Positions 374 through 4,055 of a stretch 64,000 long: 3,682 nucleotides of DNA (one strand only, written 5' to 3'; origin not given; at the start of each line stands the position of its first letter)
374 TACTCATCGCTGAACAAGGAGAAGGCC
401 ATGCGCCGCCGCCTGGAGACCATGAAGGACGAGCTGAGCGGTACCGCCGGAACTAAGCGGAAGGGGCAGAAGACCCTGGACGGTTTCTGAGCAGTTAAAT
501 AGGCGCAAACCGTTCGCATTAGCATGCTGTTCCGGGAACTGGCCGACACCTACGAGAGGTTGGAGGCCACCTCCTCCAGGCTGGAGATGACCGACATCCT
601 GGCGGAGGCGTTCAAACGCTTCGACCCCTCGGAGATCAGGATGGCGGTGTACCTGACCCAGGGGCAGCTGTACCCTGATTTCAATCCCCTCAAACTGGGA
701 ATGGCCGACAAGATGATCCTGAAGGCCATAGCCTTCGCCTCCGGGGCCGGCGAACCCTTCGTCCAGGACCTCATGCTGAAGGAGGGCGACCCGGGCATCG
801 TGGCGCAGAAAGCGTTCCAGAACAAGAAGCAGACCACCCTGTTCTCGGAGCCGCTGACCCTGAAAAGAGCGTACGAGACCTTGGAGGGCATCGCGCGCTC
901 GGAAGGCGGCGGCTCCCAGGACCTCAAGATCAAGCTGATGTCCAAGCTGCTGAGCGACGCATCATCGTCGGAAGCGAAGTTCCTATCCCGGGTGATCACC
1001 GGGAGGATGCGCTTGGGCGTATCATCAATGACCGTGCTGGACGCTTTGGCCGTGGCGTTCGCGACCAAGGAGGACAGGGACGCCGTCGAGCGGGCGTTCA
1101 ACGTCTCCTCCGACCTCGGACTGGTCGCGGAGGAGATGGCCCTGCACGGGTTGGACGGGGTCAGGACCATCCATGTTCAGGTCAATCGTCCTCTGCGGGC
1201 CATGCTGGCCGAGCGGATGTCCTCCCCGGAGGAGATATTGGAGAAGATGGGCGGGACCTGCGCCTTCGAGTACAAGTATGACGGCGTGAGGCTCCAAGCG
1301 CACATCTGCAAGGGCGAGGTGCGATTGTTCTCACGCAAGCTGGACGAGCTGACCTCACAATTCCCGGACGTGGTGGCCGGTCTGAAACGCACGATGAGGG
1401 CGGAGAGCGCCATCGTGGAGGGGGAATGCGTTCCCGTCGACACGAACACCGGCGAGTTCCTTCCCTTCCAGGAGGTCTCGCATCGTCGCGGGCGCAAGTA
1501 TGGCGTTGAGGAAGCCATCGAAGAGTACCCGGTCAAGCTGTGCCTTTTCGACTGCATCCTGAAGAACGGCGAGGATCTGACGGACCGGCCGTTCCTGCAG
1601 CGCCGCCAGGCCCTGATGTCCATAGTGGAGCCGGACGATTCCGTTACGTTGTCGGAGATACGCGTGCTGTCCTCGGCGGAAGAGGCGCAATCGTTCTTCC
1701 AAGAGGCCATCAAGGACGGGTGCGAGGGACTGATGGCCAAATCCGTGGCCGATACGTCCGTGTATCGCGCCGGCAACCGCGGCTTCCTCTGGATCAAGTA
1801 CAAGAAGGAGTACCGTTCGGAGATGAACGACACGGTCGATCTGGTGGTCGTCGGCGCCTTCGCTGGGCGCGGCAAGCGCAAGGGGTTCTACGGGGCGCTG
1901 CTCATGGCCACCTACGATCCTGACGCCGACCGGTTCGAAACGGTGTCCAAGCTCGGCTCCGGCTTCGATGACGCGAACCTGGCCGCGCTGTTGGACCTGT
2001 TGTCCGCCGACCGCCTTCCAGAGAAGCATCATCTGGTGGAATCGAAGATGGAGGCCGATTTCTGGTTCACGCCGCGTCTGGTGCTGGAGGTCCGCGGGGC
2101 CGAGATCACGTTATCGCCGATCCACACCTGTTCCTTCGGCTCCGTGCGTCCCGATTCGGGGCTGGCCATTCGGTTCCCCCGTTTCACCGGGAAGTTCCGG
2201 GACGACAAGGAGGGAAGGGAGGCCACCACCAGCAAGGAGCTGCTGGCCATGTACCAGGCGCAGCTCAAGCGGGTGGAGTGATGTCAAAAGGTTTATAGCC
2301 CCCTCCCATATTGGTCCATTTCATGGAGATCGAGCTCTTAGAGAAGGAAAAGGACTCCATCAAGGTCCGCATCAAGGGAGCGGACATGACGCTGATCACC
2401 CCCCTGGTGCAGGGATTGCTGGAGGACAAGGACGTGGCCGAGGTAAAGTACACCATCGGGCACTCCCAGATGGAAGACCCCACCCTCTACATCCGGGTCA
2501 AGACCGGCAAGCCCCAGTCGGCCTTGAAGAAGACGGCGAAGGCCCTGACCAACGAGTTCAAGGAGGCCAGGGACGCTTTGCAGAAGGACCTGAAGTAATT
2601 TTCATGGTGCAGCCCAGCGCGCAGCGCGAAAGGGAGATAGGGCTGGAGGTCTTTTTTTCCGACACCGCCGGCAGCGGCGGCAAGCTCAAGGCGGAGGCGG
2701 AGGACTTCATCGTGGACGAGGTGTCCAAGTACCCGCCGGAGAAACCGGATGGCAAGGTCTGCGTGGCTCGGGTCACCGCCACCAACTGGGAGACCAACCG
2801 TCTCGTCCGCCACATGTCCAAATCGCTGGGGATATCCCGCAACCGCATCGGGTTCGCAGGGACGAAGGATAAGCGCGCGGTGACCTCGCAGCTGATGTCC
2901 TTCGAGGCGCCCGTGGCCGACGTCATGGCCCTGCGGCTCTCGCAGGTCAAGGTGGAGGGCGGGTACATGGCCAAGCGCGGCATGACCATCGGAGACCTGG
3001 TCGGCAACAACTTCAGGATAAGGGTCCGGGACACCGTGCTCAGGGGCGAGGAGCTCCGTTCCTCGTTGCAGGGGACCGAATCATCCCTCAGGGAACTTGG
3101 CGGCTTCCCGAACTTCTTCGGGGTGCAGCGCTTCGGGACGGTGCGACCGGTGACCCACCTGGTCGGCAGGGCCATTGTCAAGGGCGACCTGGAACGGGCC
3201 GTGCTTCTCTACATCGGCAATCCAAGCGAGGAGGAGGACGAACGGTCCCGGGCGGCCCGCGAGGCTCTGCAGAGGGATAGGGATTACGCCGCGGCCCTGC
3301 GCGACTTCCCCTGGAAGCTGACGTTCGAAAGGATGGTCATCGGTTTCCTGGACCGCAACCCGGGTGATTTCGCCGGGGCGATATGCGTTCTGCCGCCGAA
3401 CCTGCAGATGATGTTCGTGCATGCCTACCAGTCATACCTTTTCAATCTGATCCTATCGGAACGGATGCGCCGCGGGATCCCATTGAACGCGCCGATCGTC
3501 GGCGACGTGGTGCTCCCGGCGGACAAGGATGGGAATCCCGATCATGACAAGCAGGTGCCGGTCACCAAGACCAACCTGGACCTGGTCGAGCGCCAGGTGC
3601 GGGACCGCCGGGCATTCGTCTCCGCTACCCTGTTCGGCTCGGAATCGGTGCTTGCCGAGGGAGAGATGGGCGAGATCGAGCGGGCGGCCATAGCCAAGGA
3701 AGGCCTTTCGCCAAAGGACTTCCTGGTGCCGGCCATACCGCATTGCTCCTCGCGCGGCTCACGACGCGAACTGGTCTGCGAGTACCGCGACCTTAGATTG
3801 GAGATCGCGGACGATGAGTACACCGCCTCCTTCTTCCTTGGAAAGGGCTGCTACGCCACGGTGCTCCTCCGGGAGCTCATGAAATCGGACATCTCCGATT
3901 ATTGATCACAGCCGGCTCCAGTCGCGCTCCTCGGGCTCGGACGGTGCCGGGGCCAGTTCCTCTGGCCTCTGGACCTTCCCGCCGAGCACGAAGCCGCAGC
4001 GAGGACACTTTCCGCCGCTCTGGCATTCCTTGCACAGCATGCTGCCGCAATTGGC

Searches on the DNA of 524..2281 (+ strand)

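Call 76: search_rna_families(sources=[L002, L003, L005, L006, L007, L008, L004], threshold=gathering)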
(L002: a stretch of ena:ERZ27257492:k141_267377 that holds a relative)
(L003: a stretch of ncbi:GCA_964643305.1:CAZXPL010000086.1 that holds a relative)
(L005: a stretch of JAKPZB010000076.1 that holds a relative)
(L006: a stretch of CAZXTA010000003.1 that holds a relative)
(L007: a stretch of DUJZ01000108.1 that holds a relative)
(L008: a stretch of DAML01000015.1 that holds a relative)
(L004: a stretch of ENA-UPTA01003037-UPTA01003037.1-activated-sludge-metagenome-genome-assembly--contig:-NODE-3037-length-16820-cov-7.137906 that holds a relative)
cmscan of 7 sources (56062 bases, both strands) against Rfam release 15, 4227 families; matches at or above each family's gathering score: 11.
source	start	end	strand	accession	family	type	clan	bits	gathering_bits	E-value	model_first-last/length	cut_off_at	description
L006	2318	2438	-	RF00001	5S_rRNA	Gene; rRNA;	CL00113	85.9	38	5.4e-17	1-120/120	no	5S ribosomal RNA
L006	5980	6100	-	RF00001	5S_rRNA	Gene; rRNA;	CL00113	85.9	38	5.4e-17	1-120/120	no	5S ribosomal RNA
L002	2664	2784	-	RF00001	5S_rRNA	Gene; rRNA;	CL00113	85.1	38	9.2e-17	1-120/120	no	5S ribosomal RNA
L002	6716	6836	-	RF00001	5S_rRNA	Gene; rRNA;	CL00113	85.1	38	9.2e-17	1-120/120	no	5S ribosomal RNA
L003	1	121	-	RF00001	5S_rRNA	Gene; rRNA;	CL00113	85.1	38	9.2e-17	1-120/120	no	5S ribosomal RNA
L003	4056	4176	-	RF00001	5S_rRNA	Gene; rRNA;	CL00113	85.1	38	9.2e-17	1-120/120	no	5S ribosomal RNA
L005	2283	2403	-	RF00001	5S_rRNA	Gene; rRNA;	CL00113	82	38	5.9e-16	1-120/120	no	5S ribosomal RNA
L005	6061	6181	-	RF00001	5S_rRNA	Gene; rRNA;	CL00113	82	38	5.9e-16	1-120/120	no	5S ribosomal RNA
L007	2380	2500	-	RF00001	5S_rRNA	Gene; rRNA;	CL00113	82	38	5.9e-16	1-120/120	no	5S ribosomal RNA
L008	2372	2492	-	RF00001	5S_rRNA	Gene; rRNA;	CL00113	82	38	5.9e-16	1-120/120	no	5S ribosomal RNA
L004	11736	11856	-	RF00001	5S_rRNA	Gene; rRNA;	CL00113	82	38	5.9e-16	1-120/120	no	5S ribosomal RNA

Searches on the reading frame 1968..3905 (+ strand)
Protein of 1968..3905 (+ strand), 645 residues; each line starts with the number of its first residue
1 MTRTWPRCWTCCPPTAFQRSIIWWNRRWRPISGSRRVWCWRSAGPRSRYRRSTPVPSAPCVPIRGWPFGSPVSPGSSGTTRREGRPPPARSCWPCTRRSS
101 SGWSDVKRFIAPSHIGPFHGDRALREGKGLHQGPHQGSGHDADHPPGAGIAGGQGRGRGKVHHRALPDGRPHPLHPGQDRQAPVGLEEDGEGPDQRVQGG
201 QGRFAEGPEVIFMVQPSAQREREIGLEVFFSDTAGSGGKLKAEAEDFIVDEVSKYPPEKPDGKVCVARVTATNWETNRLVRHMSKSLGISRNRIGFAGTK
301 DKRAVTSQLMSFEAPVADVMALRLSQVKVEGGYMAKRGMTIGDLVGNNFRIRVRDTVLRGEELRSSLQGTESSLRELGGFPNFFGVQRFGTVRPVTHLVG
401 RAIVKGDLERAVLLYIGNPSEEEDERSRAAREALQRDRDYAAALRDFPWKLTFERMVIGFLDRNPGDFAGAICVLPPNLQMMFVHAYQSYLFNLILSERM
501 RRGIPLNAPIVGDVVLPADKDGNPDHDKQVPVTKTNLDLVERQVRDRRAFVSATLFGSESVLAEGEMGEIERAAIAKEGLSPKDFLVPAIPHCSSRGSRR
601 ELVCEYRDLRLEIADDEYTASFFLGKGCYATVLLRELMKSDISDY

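Call 12: search_protein_families(library=pfam, proteins=[window:1968-3905:+], max_evalue=0.0001)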
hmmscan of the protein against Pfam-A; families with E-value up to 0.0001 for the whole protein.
window:1968-3905:+ (645 aa): 1 family
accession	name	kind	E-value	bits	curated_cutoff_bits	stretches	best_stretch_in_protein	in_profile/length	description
PF01142.23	TruD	-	1.3e-141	472.7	27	1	224-637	2-412/412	tRNA pseudouridine synthase D (TruD)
